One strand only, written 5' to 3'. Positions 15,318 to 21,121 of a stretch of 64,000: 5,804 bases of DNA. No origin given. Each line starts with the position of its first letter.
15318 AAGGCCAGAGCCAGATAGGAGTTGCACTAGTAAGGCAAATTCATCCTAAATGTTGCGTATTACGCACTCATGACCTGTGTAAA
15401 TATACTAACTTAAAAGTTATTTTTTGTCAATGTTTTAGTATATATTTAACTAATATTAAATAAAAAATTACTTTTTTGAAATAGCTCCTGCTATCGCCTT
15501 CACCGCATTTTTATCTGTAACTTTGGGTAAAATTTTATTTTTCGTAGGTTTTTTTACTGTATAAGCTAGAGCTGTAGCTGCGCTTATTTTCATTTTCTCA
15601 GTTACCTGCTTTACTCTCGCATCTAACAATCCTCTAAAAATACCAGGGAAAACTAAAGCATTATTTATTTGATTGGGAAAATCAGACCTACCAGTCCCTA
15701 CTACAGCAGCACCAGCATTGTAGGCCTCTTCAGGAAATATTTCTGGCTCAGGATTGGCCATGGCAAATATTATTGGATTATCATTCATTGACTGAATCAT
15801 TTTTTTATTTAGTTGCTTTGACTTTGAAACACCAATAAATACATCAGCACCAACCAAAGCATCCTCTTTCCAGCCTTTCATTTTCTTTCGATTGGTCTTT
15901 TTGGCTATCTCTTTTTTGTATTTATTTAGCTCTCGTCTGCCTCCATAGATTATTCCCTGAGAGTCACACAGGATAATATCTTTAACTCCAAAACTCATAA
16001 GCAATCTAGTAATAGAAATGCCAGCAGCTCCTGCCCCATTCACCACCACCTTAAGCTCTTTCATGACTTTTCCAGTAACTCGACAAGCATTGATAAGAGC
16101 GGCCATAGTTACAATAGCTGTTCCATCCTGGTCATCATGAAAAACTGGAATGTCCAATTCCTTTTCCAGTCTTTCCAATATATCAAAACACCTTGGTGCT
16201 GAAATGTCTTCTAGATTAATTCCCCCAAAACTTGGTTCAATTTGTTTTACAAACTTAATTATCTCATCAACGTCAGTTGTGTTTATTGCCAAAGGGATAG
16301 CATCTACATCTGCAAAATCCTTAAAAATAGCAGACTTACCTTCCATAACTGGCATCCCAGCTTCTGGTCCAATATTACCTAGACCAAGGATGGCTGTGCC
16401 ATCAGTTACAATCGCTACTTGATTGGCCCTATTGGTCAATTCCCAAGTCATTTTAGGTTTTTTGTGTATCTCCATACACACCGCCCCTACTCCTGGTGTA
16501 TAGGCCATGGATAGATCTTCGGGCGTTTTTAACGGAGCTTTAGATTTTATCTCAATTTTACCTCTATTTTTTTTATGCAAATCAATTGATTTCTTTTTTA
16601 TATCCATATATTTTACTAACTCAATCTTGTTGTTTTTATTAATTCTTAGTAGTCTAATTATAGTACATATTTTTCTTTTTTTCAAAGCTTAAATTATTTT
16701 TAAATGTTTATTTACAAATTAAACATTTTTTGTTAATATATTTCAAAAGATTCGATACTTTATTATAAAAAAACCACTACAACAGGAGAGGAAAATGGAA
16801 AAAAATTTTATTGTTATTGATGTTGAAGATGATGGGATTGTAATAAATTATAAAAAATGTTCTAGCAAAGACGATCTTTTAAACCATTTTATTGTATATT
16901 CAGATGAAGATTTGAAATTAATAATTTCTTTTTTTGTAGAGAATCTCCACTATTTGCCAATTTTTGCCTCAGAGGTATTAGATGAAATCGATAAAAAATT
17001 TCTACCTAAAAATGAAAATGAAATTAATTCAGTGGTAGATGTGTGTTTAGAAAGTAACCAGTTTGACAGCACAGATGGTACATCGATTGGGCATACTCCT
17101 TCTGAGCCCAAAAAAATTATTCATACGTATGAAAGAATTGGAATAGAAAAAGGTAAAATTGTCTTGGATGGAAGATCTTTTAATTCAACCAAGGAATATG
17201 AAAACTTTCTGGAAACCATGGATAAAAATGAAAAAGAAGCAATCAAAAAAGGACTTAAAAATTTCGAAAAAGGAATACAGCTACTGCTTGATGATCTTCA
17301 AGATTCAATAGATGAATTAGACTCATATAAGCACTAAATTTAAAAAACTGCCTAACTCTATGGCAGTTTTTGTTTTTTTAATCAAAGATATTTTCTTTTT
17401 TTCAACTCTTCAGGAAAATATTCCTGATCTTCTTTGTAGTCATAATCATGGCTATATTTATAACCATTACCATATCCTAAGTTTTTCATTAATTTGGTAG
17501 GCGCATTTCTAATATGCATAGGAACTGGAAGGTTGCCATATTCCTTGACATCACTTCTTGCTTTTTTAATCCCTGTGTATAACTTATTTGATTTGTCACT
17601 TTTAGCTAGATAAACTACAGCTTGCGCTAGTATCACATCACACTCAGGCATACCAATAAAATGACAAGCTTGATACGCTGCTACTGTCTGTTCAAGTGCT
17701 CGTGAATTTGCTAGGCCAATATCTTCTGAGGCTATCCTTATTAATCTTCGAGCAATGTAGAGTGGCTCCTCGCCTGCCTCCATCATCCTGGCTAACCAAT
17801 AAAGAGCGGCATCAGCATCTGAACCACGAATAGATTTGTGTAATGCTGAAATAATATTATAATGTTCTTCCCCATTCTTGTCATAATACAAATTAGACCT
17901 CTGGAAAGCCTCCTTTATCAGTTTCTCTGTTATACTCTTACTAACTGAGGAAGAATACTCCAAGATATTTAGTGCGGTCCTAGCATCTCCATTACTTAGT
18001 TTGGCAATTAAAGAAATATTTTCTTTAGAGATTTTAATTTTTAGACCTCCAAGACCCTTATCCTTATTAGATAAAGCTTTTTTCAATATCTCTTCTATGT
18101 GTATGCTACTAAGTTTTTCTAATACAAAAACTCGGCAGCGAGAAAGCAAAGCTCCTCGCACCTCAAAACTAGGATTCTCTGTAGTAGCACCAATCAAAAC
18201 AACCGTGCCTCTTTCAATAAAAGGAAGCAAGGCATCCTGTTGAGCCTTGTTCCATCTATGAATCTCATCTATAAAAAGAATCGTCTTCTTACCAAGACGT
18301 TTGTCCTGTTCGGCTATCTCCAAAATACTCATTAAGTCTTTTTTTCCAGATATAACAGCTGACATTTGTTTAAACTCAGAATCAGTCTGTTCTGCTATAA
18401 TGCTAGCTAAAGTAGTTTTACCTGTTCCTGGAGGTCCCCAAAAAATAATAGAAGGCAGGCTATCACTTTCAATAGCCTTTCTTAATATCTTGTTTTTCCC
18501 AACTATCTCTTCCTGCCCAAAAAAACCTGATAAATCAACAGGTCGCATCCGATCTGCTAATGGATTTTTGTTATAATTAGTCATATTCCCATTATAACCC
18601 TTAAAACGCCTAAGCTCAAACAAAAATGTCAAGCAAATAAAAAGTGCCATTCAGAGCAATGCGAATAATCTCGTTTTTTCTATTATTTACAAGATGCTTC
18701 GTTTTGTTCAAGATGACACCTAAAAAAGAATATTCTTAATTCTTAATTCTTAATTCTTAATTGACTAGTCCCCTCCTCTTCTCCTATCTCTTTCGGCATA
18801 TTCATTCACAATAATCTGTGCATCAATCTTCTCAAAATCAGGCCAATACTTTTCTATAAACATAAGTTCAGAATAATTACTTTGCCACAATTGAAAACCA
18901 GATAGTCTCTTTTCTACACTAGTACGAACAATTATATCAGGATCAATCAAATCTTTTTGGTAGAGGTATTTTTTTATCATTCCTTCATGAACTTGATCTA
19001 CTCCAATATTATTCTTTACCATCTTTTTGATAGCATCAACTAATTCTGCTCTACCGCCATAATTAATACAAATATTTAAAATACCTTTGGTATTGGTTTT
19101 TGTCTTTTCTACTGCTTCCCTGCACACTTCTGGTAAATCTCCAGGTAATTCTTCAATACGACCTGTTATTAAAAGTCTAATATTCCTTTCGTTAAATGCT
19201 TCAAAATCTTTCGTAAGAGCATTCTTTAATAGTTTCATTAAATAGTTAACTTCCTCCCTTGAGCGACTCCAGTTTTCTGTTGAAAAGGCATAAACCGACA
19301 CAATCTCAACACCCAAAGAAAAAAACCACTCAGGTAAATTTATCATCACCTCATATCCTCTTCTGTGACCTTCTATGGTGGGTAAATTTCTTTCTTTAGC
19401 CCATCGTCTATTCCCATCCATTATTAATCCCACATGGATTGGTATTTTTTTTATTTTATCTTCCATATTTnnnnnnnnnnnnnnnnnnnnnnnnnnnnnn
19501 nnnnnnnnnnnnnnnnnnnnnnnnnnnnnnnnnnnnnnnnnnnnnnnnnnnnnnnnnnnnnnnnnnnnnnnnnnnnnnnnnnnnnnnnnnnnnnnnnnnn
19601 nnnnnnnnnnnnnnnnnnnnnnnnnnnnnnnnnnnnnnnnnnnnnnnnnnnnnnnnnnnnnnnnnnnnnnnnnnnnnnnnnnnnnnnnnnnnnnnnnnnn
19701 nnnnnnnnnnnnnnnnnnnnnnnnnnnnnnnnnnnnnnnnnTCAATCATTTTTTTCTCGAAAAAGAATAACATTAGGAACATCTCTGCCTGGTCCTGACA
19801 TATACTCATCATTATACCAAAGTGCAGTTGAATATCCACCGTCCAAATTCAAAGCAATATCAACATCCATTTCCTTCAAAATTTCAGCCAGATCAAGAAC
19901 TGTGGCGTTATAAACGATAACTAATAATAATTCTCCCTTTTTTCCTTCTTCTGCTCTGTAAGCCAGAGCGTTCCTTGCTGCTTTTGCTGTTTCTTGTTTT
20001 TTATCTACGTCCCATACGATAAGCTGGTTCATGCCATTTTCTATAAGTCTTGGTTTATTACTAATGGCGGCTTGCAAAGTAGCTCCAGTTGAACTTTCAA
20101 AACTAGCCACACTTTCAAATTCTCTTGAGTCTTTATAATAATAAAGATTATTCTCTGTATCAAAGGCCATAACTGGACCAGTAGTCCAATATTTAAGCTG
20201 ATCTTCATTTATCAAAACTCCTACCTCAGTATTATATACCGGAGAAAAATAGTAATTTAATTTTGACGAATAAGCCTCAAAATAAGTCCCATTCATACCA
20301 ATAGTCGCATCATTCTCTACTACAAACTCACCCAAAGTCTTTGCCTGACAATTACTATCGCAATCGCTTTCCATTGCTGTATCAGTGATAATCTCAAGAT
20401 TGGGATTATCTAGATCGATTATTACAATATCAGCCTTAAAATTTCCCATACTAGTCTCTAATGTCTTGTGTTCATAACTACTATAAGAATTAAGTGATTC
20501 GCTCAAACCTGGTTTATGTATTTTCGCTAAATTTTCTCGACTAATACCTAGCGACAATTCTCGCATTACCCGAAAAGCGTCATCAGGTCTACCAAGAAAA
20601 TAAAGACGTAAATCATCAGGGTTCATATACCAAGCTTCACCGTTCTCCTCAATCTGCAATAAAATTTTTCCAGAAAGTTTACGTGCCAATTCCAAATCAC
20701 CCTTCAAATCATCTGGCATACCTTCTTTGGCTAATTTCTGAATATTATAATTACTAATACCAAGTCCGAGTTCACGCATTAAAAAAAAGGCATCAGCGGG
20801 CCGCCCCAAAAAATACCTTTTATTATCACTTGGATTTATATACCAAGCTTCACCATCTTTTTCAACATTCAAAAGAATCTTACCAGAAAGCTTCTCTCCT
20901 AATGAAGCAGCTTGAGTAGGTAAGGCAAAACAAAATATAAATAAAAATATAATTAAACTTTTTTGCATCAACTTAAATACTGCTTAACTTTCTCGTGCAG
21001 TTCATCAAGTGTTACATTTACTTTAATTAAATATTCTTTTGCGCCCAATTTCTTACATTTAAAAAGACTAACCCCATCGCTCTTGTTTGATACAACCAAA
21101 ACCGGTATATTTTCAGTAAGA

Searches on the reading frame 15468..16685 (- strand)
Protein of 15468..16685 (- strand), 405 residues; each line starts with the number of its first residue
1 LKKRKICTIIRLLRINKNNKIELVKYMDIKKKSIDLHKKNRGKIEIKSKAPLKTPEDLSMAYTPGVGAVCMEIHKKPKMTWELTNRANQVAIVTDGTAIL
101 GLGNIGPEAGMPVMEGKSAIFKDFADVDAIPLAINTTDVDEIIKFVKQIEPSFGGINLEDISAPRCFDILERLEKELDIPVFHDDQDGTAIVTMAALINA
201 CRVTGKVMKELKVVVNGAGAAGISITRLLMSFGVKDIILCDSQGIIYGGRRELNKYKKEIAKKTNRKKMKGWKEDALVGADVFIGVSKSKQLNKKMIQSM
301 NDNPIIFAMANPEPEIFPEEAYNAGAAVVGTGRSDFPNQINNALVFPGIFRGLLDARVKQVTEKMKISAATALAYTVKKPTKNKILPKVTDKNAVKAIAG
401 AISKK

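Call 47: search_protein_families(library=pfam, proteins=[window:15468-16685:-], max_evalue=0.0001)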
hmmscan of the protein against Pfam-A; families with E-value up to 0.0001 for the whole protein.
window:15468-16685:- (405 aa): 2 families
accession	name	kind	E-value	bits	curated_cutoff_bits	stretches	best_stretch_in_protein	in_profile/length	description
PF00390.24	malic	-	7.6e-31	107.8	23.1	1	42-173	2-181/182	Malic enzyme, N-terminal domain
PF03949.21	Malic_M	-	2.5e-28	99.5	23.5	1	187-403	2-254/258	Malic enzyme, NAD binding domain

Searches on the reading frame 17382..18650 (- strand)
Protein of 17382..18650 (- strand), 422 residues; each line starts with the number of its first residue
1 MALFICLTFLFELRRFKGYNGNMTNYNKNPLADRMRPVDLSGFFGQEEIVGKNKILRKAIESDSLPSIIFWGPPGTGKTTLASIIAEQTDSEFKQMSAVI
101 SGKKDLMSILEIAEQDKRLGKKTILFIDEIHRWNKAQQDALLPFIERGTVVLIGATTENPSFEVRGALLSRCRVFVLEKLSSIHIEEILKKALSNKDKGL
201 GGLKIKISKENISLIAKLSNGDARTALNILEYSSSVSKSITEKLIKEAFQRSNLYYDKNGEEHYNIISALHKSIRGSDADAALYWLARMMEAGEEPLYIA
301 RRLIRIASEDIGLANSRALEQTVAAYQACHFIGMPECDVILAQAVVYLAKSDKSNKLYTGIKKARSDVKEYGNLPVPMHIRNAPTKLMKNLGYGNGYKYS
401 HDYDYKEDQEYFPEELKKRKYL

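Call 47: search_protein_families(library=pfam, proteins=[window:17382-18650:-], max_evalue=0.0001)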
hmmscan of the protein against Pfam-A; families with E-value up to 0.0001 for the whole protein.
window:17382-18650:- (422 aa): 12 families
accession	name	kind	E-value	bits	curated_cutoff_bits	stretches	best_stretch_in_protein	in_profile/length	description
PF12002.13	MgsA_C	-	6.9e-63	211.9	27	1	276-421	1-147/167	MgsA AAA+ ATPase C terminal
PF16193.11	AAA_assoc_2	-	5.6e-25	87.8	34.3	1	203-275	3-81/81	AAA C-terminal domain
PF05496.18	RuvB_N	-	8.6e-19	68.3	27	1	35-153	1-117/159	Holliday junction DNA helicase RuvB P-loop domain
PF00004.35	AAA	-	2e-17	64.3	21.2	1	68-176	1-127/131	ATPase family associated with various cellular activities (AAA)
PF07728.20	AAA_5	-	9.4e-08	32.6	22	1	68-155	2-100/139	AAA domain (dynein-related subfamily)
PF00158.32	Sigma54_activat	-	1.4e-06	28.6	20.2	0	121-159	93-131/168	Sigma-54 interaction domain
PF14532.12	Sigma54_activ_2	-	1.5e-05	25.7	25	1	69-153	25-104/138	Sigma-54 interaction domain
PF13604.12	AAA_30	-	3.5e-05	24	27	0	69-169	22-137/191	AAA domain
PF13173.12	AAA_14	-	5.5e-05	23.6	27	0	68-177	5-120/129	AAA domain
PF07724.20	AAA_2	-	7e-05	23.4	27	0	66-150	4-104/166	AAA domain (Cdc48 subfamily)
PF01078.27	Mg_chelatase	-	7e-05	22.7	20.3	0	67-99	24-60/207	Magnesium chelatase, subunit ChlI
PF13191.12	AAA_16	-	7.3e-05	23.8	32.6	0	58-103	17-59/167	AAA ATPase domain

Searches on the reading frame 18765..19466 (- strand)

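Call 47: search_protein_families(library=pfam, proteins=[window:18765-19466:-], max_evalue=0.0001)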
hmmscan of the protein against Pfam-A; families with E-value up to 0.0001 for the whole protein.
window:18765-19466:- (233 aa): 1 family
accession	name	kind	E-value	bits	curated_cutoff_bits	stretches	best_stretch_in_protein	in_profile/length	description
PF01255.24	Prenyltransf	-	3.4e-76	256.1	27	1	15-231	1-219/219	Putative undecaprenyl diphosphate synthase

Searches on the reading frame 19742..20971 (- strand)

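Call 47: search_protein_families(library=pfam, proteins=[window:19742-20971:-], max_evalue=0.0001)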
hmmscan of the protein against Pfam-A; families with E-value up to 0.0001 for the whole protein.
window:19742-20971:- (409 aa): 1 family
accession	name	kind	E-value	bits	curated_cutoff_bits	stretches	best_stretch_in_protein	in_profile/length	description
PF09992.14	NAGPA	-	1.4e-17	64.9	25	1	222-404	3-168/169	Phosphodiester glycosidase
